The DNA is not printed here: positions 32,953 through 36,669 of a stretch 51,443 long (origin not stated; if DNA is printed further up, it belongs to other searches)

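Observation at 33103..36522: Giant 1139-aa hook protein FlgE with a ~700-aa insertion containing tandem DxDxDG-like modules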

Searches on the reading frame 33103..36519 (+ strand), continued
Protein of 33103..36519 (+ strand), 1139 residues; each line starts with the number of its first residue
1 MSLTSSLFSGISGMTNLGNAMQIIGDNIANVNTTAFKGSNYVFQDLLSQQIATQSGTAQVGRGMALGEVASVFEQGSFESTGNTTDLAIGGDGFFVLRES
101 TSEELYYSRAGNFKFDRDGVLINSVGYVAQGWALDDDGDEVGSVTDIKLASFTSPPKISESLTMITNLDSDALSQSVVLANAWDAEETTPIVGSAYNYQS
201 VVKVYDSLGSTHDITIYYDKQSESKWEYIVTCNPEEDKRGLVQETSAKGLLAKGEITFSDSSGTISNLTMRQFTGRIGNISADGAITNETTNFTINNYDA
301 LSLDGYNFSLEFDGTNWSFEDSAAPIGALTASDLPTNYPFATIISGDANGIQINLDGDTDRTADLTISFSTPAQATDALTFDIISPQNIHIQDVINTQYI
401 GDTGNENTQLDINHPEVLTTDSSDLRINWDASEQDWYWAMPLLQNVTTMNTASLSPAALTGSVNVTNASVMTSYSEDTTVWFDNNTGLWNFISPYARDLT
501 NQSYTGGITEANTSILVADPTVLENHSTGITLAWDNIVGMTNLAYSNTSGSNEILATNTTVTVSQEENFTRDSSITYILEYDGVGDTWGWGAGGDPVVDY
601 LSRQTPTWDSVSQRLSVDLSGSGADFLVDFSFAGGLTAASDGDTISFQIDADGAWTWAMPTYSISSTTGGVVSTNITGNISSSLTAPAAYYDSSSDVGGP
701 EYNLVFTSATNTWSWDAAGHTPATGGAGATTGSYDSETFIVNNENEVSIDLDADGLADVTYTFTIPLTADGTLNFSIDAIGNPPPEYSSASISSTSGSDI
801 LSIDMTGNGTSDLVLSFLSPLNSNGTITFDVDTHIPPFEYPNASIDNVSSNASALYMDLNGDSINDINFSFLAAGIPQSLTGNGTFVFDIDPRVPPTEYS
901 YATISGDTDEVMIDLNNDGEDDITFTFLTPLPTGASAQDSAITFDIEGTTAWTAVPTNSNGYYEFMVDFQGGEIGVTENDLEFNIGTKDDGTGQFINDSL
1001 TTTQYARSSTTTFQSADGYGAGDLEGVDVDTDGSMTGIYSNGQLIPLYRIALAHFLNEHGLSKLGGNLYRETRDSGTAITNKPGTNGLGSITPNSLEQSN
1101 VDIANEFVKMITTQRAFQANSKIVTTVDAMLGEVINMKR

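Call 13: search_solved_structures(query=window:33103-36519:+, max_evalue=0.01)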
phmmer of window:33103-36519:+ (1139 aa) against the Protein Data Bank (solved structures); distinct sequences matched with E-value up to 0.01: 17.
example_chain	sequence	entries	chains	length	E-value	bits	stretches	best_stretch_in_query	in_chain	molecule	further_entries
5jxl_A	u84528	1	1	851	2.7e-44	154.8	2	996-1138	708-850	flagellar hook protein FlgE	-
6jzt_A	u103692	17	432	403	1.2e-38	136.2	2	947-1137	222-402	Flagellar hook protein FlgE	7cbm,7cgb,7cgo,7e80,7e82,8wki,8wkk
3a69_A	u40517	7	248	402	1.5e-38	135.8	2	947-1137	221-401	Flagellar hook protein flgE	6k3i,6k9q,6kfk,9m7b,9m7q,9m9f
9yee_Ce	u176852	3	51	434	6e-36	127.2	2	998-1128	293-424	Flagellar hook protein FlgE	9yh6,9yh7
8z5u_D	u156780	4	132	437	6.9e-36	127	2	994-1126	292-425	Flagellar hook protein FlgE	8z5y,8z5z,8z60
6jzr_A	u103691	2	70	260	1.4e-29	106.1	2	1029-1134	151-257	Flagellar basal-body rod protein FlgG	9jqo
5wrh_A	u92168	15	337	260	1.8e-29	105.7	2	1029-1134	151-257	Flagellar basal-body rod protein FlgG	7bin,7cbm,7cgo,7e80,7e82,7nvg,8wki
9yee_Ba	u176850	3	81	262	1.2e-24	89.8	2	1046-1133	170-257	Flagellar basal-body rod protein FlgG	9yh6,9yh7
6ndx_B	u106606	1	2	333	1.2e-23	86.4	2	987-1098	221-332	Flagellar hook protein FlgE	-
1wlg_A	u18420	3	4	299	1.4e-23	86.2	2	947-1104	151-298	Flagellar hook protein flgE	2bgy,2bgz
8z5u_A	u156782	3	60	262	3e-23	85.1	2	1026-1133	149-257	Flagellar basal-body rod protein FlgG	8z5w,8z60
5az4_A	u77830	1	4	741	2.8e-22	81.9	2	997-1104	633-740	Flagellar hook subunit protein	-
9wwj_L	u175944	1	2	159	2.1e-14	55.8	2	82-150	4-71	Flagellar hook protein FlgE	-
5npy_A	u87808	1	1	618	9.6e-14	53.7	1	1012-1139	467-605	Flagellar basal body protein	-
6jf2_A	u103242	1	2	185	9.6e-14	53.7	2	1029-1104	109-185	Flagellar basal-body rod protein FlgG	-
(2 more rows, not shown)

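Call 23: predict_structure(alignment_id=A1)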
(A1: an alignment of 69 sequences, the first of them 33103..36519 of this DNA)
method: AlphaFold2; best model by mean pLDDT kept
length: 1139 residues; sequences in the alignment: 69
mean_pLDDT: 68.4   pTM: 0.58
mean pLDDT of the five models: 68.4, 68.4, 63.7, 61.4, 60.1
residues with pLDDT >= 90: 253; 70-90: 464; 50-70: 104; < 50: 318
segments of 3 or more residues with pLDDT < 50: 1-159, 555-557, 988-1139
pLDDT, mean of each block of 10 residues (from residue 1): 23 27 26 24 28 28 26 26 26 32 33 38 33 38 37 36 60 82 78 75 65 80 86 86 89 85 74 91 88 90 91 91 81 88 91 90 91 91 90 91 80 90 93 91 87 86 91 91 84 84 85 84 81 77 73 55 78 86 83 89 89 87 86 59 84 76 78 76 56 58 89 84 66 75 88 79 85 77 75 87 89 89 84 86 90 93 92 90 89 91 93 94 92 81 93 76 74 69 58 33 25 23 25 32 33 26 25 26 26 26 34 31 34 41
secondary structure, 60 per line:
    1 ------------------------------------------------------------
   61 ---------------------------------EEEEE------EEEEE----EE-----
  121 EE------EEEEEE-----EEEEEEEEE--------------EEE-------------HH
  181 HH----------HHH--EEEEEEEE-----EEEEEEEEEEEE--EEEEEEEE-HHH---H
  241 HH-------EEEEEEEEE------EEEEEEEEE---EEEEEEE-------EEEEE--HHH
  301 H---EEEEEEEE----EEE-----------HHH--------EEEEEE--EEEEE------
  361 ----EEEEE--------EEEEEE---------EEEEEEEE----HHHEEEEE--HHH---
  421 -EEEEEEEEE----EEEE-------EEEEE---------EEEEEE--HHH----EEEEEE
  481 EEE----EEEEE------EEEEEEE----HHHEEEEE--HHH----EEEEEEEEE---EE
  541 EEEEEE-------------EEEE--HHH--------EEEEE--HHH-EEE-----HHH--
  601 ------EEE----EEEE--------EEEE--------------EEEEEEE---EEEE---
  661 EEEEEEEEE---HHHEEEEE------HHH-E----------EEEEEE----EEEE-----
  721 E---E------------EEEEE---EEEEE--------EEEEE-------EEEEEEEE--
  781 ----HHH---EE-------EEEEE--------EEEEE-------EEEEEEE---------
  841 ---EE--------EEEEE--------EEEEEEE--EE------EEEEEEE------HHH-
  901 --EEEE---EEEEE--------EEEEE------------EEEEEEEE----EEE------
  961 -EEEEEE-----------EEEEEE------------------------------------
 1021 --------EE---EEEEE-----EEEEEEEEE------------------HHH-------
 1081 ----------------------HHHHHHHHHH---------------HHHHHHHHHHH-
elements in order (helices of 4 or more, strands of 3 or more residues): E94-98 E105-109 E129-134 E140-148 E163-165 H179-182 E198-205 E211-222 E225-232 E250-258 E265-273 E277-283 E291-295 H298-301 E305-312 E317-319 E342-347 E350-354 E365-369 E378-383 E393-400 E408-412 E422-430 E435-438 E446-450 E460-465 E475-483 E488-492 E499-505 E513-517 E527-535 E539-546 E560-563 E577-581 E588-590 E607-609 E614-617 E626-629 E644-650 E654-657 E661-669 E676-680 E702-707 E712-715 E738-742 E746-750 E759-763 E771-778 E800-804 E813-817 E825-831 E854-858 E867-873 E884-890 E903-906 E910-914 E923-927 E940-947 E952-954 E962-967 E979-984 E1034-1038 E1044-1052 H1103-1112 H1128-1138

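Call 26: fold_search(model_id=the predicted structure, library=pdb)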
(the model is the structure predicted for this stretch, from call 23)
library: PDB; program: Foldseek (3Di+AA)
matches with E <= 10: 297; with E <= 0.001: 6
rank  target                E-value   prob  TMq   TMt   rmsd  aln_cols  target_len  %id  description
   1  3a69                  1.8e-04  0.96  0.05  0.16  25.3       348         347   18  Atomic model of the bacterial flagellar hook based on docking an X-ray derived structure and terminal two alpha-helices  (released 2009-12-15)
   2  9go6_1                3.0e-04  0.63  0.04  0.11  29.6       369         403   17  Salmonella hook-filament junction complex (released 2025-04-09)
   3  1wlg_A                4.7e-04  0.75  0.05  0.19  31.4       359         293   16  Crystal structure of FlgE31, a major fragment of the hook protein (released 2004-11-02)
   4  6k9q_Q                7.8e-04  0.91  0.07  0.18  29.8       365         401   15  Structure of the native supercoiled hook as a universal joint (released 2020-02-12)
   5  9u7y_FE               7.8e-04  0.69  0.06  0.16  32.2       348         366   15  Structure of the tip region of the intial complex in bacterial flagellar filament assembly at 3.68 angstroms resoluti (released 2026-04-01)
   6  9wx3_A                9.6e-04  1.00  0.07  0.38  13.3       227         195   17  Structure of flagellar hook subunit FlgE D-II domain in Pseudomonas aeruginosa (released 2025-12-24)
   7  5ay6_A                1.5e-03  1.00  0.06  0.21   9.9       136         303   13  32 kDa Fragment of the Flagellar hook protein FlgE from Caulobacter crescentus (released 2016-08-17)
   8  9wx3_D                1.7e-03  1.00  0.07  0.37  13.2       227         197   17  Structure of flagellar hook subunit FlgE D-II domain in Pseudomonas aeruginosa (released 2025-12-24)
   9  6jzt_A                1.9e-03  0.28  0.04  0.10  32.2       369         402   16  Structure of the bacterial flagellar hook from Salmonella typhimurium (released 2019-07-17)
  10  7cbm_DA               2.5e-03  0.33  0.04  0.11  30.5       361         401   15  Cryo-EM structure of the flagellar distal rod with partial hook from Salmonella (released 2021-04-28)
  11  8z5y_D                4.2e-03  0.84  0.06  0.13  21.3       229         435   16  Cryo-EM structure of the L-hook of the polar flagellum (released 2025-10-22)
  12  9tdu_B                4.4e-03  0.08  0.05  0.09  34.0       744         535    8  Structure of Fructofuranosidase from Purpureocilum lilacinum (released 2026-02-11)
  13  9u7y_FC               5.7e-03  0.16  0.04  0.11  30.2       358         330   14  Structure of the tip region of the intial complex in bacterial flagellar filament assembly at 3.68 angstroms resoluti (released 2026-04-01)
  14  9u7y_FB               6.3e-03  0.66  0.04  0.13  19.6       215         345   20  Structure of the tip region of the intial complex in bacterial flagellar filament assembly at 3.68 angstroms resoluti (released 2026-04-01)
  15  9tdv_B                6.6e-03  0.07  0.05  0.09  34.0       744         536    8  Structure of D81A-Fructofuranosidase from Purpureocilum lilacinum in complex with raffinose (released 2026-02-11)
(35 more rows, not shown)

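Call 65: find_encoding_contigs(protein=P0119, flank=8000, max_places=2)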
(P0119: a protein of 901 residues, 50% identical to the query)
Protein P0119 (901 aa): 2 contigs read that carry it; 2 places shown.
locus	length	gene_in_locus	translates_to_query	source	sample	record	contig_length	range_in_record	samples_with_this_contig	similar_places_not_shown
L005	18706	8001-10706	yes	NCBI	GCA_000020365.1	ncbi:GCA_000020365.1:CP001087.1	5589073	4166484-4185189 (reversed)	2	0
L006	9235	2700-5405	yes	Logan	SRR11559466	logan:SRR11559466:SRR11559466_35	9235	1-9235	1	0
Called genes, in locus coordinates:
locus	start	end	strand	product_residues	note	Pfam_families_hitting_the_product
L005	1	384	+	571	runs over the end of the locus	PF01514:YscJ_FliF, PF08345:YscJ_FliF_C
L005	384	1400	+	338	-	PF14842:FliG_N, PF14841:FliG_M, PF01706:FliG_C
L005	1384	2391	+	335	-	PF09811:Yae1_N (faint), PF02108:FliH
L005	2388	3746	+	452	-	PF02874:ATP-synt_ab_N, PF00006:ATP-synt_ab, PF18269:T3SS_ATPase_C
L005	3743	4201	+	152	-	PF02050:FliJ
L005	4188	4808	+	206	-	-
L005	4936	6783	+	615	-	PF02120:Flg_hook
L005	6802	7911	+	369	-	PF03963:FlgD, PF13585:CHU_C (faint), PF13860:FlgD_ig, PF13861:FLgD_tudor (faint), PF13860:FlgD_ig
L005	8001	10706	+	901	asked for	PF00460:Flg_bb_rod (weak), PF22692:LlgE_F_G_D1, PF07559:FlgE_D2, PF06429:Flg_bbr_C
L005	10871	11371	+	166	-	PF03748:FliL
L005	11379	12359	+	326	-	PF02154:FliM, PF01052:FliMN_C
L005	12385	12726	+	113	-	PF01052:FliMN_C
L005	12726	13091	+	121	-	PF04347:FliO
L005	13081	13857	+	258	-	PF00813:FliP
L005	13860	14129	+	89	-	PF01313:Bac_export_3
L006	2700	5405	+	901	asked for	PF00460:Flg_bb_rod (weak), PF22692:LlgE_F_G_D1, PF07559:FlgE_D2, PF06429:Flg_bbr_C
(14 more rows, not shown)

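Call 66: fold_search(model_id=the predicted structure, library=viral)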
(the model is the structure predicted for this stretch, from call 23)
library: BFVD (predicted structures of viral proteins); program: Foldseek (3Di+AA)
matches with E <= 10: 314; with E <= 0.001: 5
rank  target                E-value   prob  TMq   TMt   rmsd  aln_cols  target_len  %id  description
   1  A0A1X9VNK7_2          1.7e-04  0.13  0.05  0.06  39.4      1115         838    9  Uncharacterized protein [Mimivirus AB-566-O17]
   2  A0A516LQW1            2.6e-04  0.14  0.06  0.06  47.1      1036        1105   10  (no name in the UniProt tables at hand)
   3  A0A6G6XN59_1          3.1e-04  0.10  0.06  0.06  50.1      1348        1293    9  (no name in the UniProt tables at hand)
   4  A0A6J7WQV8            3.6e-04  0.10  0.06  0.05  69.2      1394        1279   10  Uncharacterized protein [uncultured Caudovirales phage]
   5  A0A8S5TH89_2          5.9e-04  0.08  0.05  0.06  49.8      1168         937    8  Tail protein [Siphoviridae sp. ctuBK6]
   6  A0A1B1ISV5            1.3e-03  0.09  0.06  0.09  42.5       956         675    9  (no name in the UniProt tables at hand)
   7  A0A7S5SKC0            2.0e-03  0.06  0.05  0.05  68.5      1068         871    9  (no name in the UniProt tables at hand)
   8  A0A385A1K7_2          2.1e-03  0.07  0.05  0.05  42.6      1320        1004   10  (no name in the UniProt tables at hand)
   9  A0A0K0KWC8            3.9e-03  0.05  0.05  0.06  48.6      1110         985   12  Uncharacterized protein [Prochlorococcus phage P-TIM68]
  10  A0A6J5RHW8            6.1e-03  0.06  0.06  0.05  35.7      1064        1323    9  Uncharacterized protein [uncultured Caudovirales phage]
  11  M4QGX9                6.7e-03  0.03  0.04  0.05  61.5      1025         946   10  Uncharacterized protein [Prochlorococcus phage MED4-213]
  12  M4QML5                7.8e-03  0.06  0.05  0.07  40.6       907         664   10  (no name in the UniProt tables at hand)
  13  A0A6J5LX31            8.2e-03  0.08  0.05  0.07  34.2       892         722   11  Uncharacterized protein [uncultured Caudovirales phage]
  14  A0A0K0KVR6            8.2e-03  0.06  0.05  0.07  39.3      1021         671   10  Putative tail fiber protein [Prochlorococcus phage P-TIM68]
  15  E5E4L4                1.1e-02  0.06  0.04  0.05  50.4       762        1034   10  Putative tail fibre protein [Acinetobacter phage Acj61]
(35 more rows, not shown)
